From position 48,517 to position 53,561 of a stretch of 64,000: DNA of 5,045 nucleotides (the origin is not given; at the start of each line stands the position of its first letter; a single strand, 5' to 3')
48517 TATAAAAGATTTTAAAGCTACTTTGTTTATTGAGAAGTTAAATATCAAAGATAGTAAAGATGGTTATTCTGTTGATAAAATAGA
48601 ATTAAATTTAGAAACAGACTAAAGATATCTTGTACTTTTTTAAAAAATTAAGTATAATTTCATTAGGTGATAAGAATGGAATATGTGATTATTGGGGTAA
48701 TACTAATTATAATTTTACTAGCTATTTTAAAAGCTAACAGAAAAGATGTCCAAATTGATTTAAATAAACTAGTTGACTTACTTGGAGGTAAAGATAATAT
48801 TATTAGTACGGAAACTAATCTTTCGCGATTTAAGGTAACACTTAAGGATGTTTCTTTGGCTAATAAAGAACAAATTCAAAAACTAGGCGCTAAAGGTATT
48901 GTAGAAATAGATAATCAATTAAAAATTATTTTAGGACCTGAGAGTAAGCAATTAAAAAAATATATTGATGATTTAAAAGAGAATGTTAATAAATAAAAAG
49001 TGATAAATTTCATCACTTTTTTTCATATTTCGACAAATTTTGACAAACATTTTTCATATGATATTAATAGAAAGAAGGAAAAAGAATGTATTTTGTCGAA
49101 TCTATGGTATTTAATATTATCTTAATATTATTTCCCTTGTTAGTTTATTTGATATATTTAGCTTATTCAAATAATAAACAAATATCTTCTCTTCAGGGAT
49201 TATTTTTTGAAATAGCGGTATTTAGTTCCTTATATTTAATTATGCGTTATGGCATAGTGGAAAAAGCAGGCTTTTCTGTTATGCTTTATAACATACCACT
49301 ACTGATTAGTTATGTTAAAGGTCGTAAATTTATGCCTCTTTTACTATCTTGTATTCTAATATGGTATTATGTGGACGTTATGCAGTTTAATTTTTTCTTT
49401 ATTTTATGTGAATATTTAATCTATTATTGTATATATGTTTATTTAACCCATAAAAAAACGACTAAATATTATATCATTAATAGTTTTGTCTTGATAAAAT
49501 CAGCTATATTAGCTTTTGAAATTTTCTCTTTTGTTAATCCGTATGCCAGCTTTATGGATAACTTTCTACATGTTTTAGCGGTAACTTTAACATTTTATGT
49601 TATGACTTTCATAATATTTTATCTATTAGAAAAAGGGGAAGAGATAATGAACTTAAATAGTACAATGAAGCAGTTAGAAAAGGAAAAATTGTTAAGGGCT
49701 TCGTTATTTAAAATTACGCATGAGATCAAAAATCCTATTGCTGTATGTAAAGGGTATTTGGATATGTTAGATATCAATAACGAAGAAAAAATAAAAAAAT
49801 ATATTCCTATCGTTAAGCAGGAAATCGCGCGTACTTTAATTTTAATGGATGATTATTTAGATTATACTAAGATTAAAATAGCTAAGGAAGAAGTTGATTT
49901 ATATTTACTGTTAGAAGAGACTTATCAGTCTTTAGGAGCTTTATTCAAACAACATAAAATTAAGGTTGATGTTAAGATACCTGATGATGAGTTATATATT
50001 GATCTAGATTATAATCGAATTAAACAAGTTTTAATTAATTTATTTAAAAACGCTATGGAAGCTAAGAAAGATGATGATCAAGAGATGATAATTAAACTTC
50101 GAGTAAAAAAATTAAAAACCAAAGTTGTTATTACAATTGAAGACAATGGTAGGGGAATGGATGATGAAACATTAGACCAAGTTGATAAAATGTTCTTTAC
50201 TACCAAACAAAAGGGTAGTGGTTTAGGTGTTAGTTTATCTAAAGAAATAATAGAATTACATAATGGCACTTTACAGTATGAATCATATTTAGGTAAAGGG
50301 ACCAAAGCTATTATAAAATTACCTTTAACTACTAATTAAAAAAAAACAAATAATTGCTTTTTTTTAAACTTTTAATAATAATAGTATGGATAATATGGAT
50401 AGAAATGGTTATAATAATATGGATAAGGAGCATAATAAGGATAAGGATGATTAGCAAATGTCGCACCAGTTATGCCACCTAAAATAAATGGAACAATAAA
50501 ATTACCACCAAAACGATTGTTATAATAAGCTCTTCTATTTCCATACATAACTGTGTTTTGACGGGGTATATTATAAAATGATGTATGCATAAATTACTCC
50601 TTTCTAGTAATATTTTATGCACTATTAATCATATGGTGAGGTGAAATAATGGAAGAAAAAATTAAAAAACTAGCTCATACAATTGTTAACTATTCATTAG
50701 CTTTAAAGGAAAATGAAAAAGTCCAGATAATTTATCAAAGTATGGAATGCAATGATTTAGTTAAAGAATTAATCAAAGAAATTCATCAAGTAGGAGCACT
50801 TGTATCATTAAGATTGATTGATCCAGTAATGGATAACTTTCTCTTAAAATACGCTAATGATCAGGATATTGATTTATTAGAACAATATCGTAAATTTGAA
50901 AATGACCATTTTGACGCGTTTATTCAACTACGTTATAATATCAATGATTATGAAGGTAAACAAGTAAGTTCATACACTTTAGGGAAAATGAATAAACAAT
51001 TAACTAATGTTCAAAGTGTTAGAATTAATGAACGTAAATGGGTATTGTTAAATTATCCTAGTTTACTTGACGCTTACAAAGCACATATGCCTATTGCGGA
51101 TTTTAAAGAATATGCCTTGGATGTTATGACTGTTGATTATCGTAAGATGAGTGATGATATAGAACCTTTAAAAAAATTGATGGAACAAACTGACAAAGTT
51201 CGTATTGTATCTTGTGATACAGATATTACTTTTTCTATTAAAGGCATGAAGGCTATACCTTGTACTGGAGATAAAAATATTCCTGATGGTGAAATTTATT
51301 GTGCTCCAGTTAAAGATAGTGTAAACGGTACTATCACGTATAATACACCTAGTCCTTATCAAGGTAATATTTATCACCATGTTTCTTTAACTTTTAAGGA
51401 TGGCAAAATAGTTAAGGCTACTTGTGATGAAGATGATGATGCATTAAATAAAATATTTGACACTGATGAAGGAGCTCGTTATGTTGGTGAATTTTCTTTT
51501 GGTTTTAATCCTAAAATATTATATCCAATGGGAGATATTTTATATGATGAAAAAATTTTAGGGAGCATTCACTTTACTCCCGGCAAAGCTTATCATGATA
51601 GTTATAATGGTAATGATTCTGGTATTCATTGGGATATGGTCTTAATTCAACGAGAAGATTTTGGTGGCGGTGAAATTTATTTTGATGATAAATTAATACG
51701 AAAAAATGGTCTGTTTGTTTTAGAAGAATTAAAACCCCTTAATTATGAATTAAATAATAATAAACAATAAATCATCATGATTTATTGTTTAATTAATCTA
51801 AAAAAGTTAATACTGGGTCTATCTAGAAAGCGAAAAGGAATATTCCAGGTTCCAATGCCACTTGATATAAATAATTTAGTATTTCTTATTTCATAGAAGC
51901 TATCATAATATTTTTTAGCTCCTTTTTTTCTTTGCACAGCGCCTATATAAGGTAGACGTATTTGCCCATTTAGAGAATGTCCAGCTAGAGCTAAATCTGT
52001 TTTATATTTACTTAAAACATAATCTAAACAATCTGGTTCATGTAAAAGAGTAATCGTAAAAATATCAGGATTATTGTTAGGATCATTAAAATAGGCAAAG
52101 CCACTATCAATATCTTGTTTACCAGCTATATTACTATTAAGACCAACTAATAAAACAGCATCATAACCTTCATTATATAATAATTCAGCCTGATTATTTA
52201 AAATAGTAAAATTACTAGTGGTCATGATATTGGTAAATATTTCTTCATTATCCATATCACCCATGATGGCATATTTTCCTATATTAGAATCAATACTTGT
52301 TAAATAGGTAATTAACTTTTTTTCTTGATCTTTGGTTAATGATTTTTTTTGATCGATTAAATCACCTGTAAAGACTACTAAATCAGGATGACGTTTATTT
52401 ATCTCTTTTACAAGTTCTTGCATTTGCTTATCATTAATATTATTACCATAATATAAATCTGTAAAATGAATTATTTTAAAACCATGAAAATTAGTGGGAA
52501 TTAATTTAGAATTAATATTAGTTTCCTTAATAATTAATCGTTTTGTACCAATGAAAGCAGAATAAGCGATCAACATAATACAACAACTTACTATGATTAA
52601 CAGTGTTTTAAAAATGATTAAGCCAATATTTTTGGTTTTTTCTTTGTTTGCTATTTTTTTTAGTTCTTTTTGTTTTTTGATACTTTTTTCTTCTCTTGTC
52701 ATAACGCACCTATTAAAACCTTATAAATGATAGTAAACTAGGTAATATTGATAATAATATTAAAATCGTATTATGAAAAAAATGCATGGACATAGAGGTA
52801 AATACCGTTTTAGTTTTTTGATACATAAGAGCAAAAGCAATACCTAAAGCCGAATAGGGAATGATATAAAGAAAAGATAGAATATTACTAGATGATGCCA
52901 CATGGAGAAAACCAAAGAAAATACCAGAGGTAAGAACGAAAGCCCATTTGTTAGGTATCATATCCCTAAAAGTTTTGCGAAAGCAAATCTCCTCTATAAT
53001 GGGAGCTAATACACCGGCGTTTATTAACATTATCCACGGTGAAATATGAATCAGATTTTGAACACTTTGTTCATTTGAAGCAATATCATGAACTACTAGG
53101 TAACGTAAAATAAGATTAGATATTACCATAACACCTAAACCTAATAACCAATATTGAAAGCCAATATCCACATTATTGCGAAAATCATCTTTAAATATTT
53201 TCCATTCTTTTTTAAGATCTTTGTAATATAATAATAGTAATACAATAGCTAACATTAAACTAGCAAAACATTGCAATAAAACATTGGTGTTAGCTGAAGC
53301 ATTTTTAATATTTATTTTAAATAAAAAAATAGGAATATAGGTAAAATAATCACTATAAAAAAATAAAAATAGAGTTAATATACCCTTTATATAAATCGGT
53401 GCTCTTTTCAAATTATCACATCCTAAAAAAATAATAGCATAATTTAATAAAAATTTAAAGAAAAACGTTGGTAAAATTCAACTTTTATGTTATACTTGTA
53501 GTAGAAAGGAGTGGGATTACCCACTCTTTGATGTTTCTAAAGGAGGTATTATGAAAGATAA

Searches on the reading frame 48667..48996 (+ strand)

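Call 80: search_protein_families(library=pfam, proteins=[window:48667-48996:+], max_evalue=0.01)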
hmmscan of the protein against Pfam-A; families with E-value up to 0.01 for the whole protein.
window:48667-48996:+ (109 aa): 1 family
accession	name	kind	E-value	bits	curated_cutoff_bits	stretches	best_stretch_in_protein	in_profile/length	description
PF00367.25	PTS_EIIB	-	2.8e-07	30.3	27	1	34-66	2-34/34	phosphotransferase system, EIIB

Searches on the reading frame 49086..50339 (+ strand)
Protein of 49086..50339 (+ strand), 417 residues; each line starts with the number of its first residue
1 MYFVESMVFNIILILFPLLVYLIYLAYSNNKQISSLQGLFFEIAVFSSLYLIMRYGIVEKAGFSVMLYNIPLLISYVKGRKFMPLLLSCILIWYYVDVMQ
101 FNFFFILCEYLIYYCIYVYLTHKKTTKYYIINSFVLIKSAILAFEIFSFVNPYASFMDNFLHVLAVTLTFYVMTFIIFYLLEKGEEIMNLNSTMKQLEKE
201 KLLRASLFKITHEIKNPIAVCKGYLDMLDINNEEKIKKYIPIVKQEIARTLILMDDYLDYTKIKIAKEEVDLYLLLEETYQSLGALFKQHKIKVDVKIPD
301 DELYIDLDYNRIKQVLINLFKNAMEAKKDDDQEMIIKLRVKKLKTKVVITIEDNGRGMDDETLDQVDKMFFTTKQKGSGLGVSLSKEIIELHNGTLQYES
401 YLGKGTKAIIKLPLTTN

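Call 24: search_protein_families(library=pfam, proteins=[window:49086-50339:+], max_evalue=0.001)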
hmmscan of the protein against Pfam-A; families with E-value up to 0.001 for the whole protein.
window:49086-50339:+ (417 aa): 5 families
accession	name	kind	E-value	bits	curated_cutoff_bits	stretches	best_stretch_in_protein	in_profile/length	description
PF02518.31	HATPase_c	-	2.8e-23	82.9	26.4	1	308-415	2-110/111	Histidine kinase-, DNA gyrase B-, and HSP90-like ATPase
PF00512.31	HisKA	-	1e-08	35.5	26.9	1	210-263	9-63/66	His Kinase A (phospho-acceptor) domain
PF14501.12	HATPase_c_5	-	4.3e-07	30.2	22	1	312-400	6-90/102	GHKL domain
PF13589.12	HATPase_c_3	-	5.4e-05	23.7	25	1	312-375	3-60/137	Histidine kinase-, DNA gyrase B-, and HSP90-like ATPase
PF13581.12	HATPase_c_2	-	6.4e-05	23.4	27.4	1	319-390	39-110/127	Histidine kinase-like ATPase domain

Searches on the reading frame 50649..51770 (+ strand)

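Call 24: search_protein_families(library=pfam, proteins=[window:50649-51770:+], max_evalue=0.001)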
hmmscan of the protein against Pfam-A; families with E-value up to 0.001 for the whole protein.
window:50649-51770:+ (373 aa): 1 family
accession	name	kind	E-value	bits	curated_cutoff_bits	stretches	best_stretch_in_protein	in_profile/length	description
PF02073.20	Peptidase_M29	-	1e-47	163.3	27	1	2-335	2-385/406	Thermophilic metalloprotease (M29)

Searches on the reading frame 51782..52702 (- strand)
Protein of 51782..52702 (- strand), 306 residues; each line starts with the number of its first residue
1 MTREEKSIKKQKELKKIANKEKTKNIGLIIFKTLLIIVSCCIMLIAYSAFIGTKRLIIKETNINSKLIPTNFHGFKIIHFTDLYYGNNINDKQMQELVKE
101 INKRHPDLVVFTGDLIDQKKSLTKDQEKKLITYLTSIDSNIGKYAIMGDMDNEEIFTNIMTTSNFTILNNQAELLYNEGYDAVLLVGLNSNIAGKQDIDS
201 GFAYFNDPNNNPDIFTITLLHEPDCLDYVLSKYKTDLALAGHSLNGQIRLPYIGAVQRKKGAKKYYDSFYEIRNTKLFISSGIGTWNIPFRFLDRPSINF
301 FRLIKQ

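Call 24: search_protein_families(library=pfam, proteins=[window:51782-52702:-], max_evalue=0.001)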
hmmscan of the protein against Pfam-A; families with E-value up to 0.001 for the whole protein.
window:51782-52702:- (306 aa): 1 family
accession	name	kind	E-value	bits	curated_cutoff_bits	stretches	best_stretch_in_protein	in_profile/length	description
PF00149.33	Metallophos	-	3.6e-09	37.8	21.5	1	75-243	1-188/191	Calcineurin-like phosphoesterase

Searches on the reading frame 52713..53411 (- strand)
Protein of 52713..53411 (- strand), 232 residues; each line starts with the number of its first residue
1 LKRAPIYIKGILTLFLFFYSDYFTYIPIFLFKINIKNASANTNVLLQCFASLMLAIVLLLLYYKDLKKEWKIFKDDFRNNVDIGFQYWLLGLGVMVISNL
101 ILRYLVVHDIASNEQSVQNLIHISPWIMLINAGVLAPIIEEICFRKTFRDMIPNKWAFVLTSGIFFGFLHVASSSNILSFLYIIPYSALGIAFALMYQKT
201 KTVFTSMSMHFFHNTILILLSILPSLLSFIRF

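Call 24: search_protein_families(library=pfam, proteins=[window:52713-53411:-], max_evalue=0.001)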
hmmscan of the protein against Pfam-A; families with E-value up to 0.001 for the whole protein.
window:52713-53411:- (232 aa): 1 family
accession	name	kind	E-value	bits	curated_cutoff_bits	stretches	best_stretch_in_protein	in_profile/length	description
PF02517.21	Rce1-like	-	1.6e-15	57.6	22.4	1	124-216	3-93/93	Type II CAAX prenyl endopeptidase Rce1-like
